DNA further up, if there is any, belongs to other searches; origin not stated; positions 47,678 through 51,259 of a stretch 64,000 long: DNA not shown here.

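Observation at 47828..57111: Compact, divergent type II-C CRISPR-Cas9 locus inserted directly after the aa3 cytochrome-oxidase operon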

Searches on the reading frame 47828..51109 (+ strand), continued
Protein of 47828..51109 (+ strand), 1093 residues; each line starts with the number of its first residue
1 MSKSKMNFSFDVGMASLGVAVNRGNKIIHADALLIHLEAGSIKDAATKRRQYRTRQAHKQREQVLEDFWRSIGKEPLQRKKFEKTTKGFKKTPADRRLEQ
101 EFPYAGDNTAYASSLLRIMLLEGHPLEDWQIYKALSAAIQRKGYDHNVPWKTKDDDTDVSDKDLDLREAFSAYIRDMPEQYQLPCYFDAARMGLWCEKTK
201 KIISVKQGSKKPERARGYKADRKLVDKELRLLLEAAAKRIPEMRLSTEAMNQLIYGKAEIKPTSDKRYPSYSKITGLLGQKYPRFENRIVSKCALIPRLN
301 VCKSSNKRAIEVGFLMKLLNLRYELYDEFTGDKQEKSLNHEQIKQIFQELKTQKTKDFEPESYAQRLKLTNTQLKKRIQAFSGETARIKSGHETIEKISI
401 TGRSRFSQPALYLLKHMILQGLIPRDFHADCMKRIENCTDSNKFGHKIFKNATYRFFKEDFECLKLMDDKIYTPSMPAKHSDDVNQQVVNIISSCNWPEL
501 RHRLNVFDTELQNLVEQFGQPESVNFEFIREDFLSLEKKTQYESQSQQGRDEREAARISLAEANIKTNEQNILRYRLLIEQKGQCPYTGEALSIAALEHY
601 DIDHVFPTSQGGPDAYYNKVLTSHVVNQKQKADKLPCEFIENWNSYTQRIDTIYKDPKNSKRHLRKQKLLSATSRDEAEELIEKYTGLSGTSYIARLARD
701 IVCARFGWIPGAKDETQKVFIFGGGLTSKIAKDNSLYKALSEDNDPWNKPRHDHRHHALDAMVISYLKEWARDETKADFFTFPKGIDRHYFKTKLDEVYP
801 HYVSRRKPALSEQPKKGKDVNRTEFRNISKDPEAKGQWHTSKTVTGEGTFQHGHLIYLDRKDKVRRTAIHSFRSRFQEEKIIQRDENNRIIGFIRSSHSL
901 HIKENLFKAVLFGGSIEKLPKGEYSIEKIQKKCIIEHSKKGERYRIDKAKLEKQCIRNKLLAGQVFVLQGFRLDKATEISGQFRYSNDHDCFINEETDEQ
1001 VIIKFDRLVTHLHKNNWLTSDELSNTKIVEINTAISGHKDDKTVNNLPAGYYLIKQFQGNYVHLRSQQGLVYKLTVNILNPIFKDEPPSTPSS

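Call 33: search_solved_structures(query=A1, max_evalue=1)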
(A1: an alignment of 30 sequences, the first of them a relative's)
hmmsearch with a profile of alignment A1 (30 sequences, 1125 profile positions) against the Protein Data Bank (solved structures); distinct sequences matched with E-value up to 1: 71 (the best 60 are shown).
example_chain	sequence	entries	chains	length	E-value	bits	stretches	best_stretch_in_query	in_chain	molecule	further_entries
9ar4_A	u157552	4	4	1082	8.4e-29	103.3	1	517-780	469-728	CRISPR-associated endonuclease Cas9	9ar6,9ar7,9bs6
8hnt_A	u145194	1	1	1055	6.9e-28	100.3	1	516-800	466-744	CRISPR-associated endonuclease Cas9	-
8uzb_A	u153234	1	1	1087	7.8e-28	100.1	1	513-831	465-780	CRISPR-associated endonuclease Cas9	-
8uza_A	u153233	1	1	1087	1.4e-27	99.2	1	516-831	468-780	CRISPR-associated endonuclease Cas9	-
8jtj_A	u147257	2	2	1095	1.4e-27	99.2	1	516-831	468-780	CRISPR-associated endonuclease Cas9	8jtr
8ja0_A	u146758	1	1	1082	2.2e-27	98.6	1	517-780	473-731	CRISPR-associated endonuclease Cas9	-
6kc8_A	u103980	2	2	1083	2.2e-27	98.6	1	517-780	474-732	CRISPR-associated endonuclease Cas9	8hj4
6jdq_A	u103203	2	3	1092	2.2e-27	98.6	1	517-780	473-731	CRISPR-associated endonuclease Cas9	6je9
8hnw_A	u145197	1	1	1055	2.8e-26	94.9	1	516-800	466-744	CRISPR-associated endonuclease Cas9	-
8hnv_A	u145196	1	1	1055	3e-26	94.8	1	516-800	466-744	CRISPR-associated endonuclease Cas9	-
6jdv_A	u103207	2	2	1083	8.7e-26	93.3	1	517-780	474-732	CRISPR-associated endonuclease Cas9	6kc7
6je4_A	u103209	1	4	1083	9e-26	93.2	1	517-780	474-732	CRISPR-associated endonuclease Cas9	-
6je3_A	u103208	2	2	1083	8.7e-25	90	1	517-780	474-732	CRISPR-associated endonuclease Cas9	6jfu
21dz_A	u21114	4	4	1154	3.8e-24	87.9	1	517-781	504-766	CRISPR-associated endonuclease Cas9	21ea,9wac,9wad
7mpz_A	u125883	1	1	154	7.1e-19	70.4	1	560-695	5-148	CRISPR-associated endonuclease Cas9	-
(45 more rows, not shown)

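Call 36: find_related_loci(query=A1, collection=metagenome_contigs, flank=6000)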
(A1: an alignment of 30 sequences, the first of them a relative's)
Query A1 (1093 aa) in metagenome_contigs; peptide patterns used: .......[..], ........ (x = any residue, [..] = any of these).
308 stretches matched a pattern; 254 encode a relative of the query (tblastn E <= 1e-3); the best 80 are kept; 80 distinct loci.
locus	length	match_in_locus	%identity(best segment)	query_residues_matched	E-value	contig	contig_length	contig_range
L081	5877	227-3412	38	8-944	1e-159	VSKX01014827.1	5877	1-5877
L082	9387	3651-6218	36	1-837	1e-152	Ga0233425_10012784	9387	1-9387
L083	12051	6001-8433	37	4-812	6e-148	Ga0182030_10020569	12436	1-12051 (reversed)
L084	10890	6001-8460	37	8-812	1e-143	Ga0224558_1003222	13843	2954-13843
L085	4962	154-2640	38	5-812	3e-146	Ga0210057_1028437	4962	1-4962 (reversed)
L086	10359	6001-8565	35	1-837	9e-143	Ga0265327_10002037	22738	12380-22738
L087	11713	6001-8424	36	8-812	2e-142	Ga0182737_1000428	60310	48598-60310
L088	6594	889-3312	36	8-812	6e-143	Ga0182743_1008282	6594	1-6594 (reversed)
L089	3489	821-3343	36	2-837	6e-147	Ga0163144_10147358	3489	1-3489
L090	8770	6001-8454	36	8-812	5e-140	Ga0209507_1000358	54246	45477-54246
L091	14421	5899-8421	36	1-837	7e-140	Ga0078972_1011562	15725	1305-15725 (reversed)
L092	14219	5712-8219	35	6-837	1e-139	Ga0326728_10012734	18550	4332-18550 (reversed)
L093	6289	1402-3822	37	8-812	5e-140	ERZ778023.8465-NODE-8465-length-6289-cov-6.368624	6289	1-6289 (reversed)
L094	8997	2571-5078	36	8-837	4e-139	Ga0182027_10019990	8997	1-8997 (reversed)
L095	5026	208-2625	37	8-812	2e-139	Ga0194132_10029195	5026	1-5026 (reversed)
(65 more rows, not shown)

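Call 37: find_encoding_contigs(protein=P0043, flank=5000, max_places=1)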
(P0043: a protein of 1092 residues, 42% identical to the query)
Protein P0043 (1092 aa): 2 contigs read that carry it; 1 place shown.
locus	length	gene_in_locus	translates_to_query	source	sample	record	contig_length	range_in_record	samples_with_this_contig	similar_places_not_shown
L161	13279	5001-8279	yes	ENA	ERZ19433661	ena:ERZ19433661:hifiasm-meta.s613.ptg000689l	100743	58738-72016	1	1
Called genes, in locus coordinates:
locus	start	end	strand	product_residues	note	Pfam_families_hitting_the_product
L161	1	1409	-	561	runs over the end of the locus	PF14849:YidC_periplas, PF02096:60KD_IMP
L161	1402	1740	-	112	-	PF00825:Ribonuclease_P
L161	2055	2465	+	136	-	PF03653:UPF0093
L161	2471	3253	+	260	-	-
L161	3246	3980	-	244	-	PF13512:TPR_18, PF13525:YfiO, PF13174:TPR_6 (faint)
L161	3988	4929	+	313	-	PF01479:S4, PF00849:PseudoU_synth_2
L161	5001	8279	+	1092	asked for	PF13395:HNH_4, PF18541:RuvC_III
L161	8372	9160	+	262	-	PF01867:Cas_Cas1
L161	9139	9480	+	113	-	PF09827:CRISPR_Cas2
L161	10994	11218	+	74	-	-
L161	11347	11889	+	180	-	-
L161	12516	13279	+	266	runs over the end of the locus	-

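Call 38: find_encoding_contigs(protein=P0045, flank=5000, max_places=1)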
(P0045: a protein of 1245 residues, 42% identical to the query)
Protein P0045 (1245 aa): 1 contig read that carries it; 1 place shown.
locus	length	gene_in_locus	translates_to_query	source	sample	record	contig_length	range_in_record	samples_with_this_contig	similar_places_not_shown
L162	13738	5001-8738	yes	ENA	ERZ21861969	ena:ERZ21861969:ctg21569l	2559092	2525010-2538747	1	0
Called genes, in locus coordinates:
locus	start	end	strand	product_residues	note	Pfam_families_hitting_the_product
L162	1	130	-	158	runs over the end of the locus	PF13274:SocA_Panacea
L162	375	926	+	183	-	PF00578:AhpC-TSA, PF08534:Redoxin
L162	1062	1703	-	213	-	PF02798:GST_N, PF00462:Glutaredoxin (weak), PF13417:GST_N_3, PF13409:GST_N_2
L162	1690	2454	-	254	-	PF02167:Cytochrom_C1 (weak)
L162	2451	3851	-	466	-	PF00033:Cytochrome_B, PF13631:Cytochrom_B_N_2, PF00032:Cytochrom_B_C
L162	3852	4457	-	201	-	PF10399:UCR_Fe-S_N, PF00355:Rieske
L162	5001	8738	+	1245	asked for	PF13395:HNH_4, PF18541:RuvC_III (weak)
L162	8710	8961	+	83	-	-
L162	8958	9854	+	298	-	PF01867:Cas_Cas1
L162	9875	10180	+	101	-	PF09827:CRISPR_Cas2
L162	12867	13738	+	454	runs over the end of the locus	PF02844:GARS_N, PF01071:GARS_A, PF02843:GARS_C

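Call 39: find_encoding_contigs(protein=P0049, flank=5000, max_places=1)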
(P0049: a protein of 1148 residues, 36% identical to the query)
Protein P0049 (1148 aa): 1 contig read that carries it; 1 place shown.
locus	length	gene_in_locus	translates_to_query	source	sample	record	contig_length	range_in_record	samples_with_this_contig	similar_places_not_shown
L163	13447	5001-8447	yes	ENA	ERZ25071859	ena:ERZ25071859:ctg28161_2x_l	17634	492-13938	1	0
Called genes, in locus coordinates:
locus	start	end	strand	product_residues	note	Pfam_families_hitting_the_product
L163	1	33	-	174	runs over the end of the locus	?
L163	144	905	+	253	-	PF00588:SpoU_methylase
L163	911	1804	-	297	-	PF00586:AIRS, PF02769:AIRS_C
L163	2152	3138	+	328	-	PF09839:DUF2066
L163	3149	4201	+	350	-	PF01594:AI-2E_transport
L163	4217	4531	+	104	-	PF00308:Bac_DnaA (weak)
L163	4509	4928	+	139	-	PF00308:Bac_DnaA (weak), PF22688:Hda_lid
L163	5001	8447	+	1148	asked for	PF13395:HNH_4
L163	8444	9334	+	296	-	PF01867:Cas_Cas1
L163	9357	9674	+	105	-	PF09827:CRISPR_Cas2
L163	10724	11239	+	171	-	-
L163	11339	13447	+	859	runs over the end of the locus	PF02861:Clp_N, PF23569:NBD_SMAX1 (weak), PF00004:AAA, PF17871:AAA_lid_9, PF00004:AAA, PF07724:AAA_2, PF07728:AAA_5, PF10431:ClpB_D2-small, +9 more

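Call 40: find_encoding_contigs(protein=P0041, flank=5000, max_places=1)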
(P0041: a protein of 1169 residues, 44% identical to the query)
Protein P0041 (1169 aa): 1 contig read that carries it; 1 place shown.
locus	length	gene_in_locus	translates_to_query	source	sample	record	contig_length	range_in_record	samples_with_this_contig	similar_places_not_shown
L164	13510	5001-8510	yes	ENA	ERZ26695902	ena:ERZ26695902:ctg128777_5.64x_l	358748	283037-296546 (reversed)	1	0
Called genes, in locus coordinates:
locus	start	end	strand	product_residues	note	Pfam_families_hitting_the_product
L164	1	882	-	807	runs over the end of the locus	PF00535:Glycos_transf_2 (faint), PF10111:Glyco_tranf_2_2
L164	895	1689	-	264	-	PF01522:Polysacc_deac_1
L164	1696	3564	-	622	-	PF18306:LDcluster4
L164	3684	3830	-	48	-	-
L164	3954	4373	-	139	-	PF01609:DDE_Tnp_1, PF13751:DDE_Tnp_1_6 (weak)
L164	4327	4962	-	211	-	PF05598:DUF772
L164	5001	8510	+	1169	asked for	PF13395:HNH_4, PF18541:RuvC_III (weak)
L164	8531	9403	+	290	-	PF01867:Cas_Cas1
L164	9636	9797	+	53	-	-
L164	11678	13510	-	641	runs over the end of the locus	PF00515:TPR_1 (faint), PF07719:TPR_2 (faint), PF13428:TPR_14 (faint), PF14559:TPR_19 (faint), PF13181:TPR_8 (faint), PF13844:Glyco_transf_41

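Call 44: find_encoding_contigs(protein=P0047, flank=4000, max_places=1)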
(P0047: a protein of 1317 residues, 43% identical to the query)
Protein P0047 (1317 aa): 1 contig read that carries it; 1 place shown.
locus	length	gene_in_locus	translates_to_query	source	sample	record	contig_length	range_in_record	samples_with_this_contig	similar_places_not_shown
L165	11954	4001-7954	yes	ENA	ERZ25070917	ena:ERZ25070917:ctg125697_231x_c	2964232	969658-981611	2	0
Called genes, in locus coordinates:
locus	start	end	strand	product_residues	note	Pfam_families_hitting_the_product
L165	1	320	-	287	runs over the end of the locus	PF14397:ATPgrasp_ST (faint), PF02655:ATP-grasp_3, PF02955:GSH-S_ATP, PF08443:RimK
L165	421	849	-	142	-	PF11697:DUF3293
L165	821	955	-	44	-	-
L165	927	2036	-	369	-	PF04055:Radical_SAM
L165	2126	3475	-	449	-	PF05694:SBP56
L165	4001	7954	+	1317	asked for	PF13395:HNH_4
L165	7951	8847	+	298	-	PF01867:Cas_Cas1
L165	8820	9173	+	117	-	PF09827:CRISPR_Cas2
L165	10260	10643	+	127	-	-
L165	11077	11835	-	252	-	PF00665:rve, PF13683:rve_3, PF13333:rve_2, PF13683:rve_3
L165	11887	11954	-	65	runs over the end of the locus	-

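Call 45: find_encoding_contigs(protein=P0051, flank=4000, max_places=1)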
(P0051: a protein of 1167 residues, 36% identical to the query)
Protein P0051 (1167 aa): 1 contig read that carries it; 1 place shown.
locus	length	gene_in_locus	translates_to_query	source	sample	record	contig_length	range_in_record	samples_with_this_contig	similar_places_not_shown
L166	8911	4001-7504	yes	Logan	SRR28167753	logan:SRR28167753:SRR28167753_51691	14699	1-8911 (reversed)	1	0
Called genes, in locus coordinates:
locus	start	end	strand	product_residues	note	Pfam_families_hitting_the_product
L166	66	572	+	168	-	PF09349:OHCU_decarbox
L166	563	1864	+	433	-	PF22039:HUTI_composite_bact (weak), PF01979:Amidohydro_1, PF07969:Amidohydro_3 (weak)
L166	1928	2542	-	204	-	PF01613:Flavin_Reduct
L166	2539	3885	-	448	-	PF01523:PmbA_TldD_1st, PF19290:PmbA_TldD_2nd, PF19289:PmbA_TldD_3rd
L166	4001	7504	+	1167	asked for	PF13395:HNH_4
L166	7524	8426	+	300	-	PF01867:Cas_Cas1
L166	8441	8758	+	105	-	PF09827:CRISPR_Cas2, PF20803:PaaX_M (weak)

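Call 46: find_encoding_contigs(protein=P0054, flank=4000, max_places=1)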
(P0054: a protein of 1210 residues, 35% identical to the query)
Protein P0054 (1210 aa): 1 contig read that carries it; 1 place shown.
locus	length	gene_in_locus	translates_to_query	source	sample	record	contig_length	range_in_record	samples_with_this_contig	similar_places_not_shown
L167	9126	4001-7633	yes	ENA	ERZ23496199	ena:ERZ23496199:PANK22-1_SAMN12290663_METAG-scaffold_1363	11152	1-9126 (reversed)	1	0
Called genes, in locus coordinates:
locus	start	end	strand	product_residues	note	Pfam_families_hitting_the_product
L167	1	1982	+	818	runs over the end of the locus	PF00133:tRNA-synt_1, PF01406:tRNA-synt_1e (faint), PF09334:tRNA-synt_1g, PF13603:tRNA-synt_1_2, PF00133:tRNA-synt_1, PF08264:Anticodon_1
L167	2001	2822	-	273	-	-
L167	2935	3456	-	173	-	PF00156:Pribosyltran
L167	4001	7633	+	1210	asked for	PF13395:HNH_4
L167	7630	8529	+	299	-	PF01867:Cas_Cas1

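Call 65: predict_structure(alignment_id=A1)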
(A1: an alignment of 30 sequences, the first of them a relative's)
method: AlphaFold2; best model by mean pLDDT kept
length: 1093 residues; sequences in the alignment: 30
mean_pLDDT: 73.6   pTM: 0.45
mean pLDDT of the five models: 73.6, 73.5, 72.1, 65.2, 64.5
residues with pLDDT >= 90: 105; 70-90: 641; 50-70: 180; < 50: 167
segments of 3 or more residues with pLDDT < 50: 1-3, 38-50, 79-85, 87-91, 94-111, 151-166, 208-217, 260-265, 269-271, 283-290, 475-482, 529-535, 771-778, 805-850, 1090-1093
pLDDT, mean of each block of 10 residues (from residue 1): 67 79 86 64 40 66 86 70 44 47 40 75 80 83 54 37 51 64 77 68 54 50 83 89 86 71 46 69 42 77 88 91 78 82 91 71 88 86 77 82 83 92 91 88 85 87 83 48 69 63 79 88 76 51 72 88 87 92 91 90 84 80 80 83 88 72 82 79 61 75 80 65 69 83 67 79 77 46 82 81 43 40 45 41 40 78 78 61 79 76 81 77 86 84 87 88 86 82 86 88 86 81 77 81 84 79 81 86 66 34
secondary structure, 60 per line:
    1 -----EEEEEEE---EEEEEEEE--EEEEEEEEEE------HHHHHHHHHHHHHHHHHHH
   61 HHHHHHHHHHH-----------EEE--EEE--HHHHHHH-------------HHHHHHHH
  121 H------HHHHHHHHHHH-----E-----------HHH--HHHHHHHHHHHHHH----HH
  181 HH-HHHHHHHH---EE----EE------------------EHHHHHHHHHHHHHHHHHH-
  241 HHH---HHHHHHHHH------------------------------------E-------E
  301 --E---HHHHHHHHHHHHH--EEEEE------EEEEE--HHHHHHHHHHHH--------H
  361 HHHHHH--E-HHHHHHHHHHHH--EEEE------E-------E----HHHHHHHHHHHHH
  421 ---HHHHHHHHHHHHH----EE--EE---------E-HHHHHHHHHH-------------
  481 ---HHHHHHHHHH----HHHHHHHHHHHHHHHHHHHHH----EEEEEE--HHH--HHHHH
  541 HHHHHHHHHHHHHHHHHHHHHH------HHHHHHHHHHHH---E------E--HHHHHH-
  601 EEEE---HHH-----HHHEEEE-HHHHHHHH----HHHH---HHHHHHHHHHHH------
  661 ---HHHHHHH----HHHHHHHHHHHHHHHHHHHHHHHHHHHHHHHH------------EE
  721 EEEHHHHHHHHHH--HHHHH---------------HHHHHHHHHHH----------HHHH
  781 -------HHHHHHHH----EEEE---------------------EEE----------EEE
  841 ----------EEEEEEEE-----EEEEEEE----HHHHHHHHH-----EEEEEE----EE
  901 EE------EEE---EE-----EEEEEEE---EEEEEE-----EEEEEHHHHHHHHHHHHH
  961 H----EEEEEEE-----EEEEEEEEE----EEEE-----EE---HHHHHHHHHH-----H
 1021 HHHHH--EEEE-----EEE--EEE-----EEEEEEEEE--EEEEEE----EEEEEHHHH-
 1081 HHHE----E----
elements in order (helices of 4 or more, strands of 3 or more residues): E6-12 E16-23 E26-35 H42-71 E83-85 E88-90 H93-99 H113-121 H128-138 H161-174 H179-182 H184-191 H222-239 H247-255 H307-319 E322-326 E333-337 H340-351 H360-366 H371-382 E385-388 H408-420 H424-436 H458-467 H484-493 H498-518 E523-528 H536-562 H569-580 H594-599 E601-604 E619-622 H624-631 H636-639 H643-654 H664-670 H675-706 E719-723 H724-733 H736-740 H756-766 H777-780 H788-795 E800-803 E825-827 E838-840 E851-858 E864-870 H875-883 E889-894 E899-902 E909-911 E922-928 E932-937 E943-947 H948-961 E966-972 E978-986 E991-994 H1005-1014 H1020-1025 E1028-1031 E1037-1039 E1042-1044 E1050-1058 E1061-1066 E1071-1075 H1076-1079
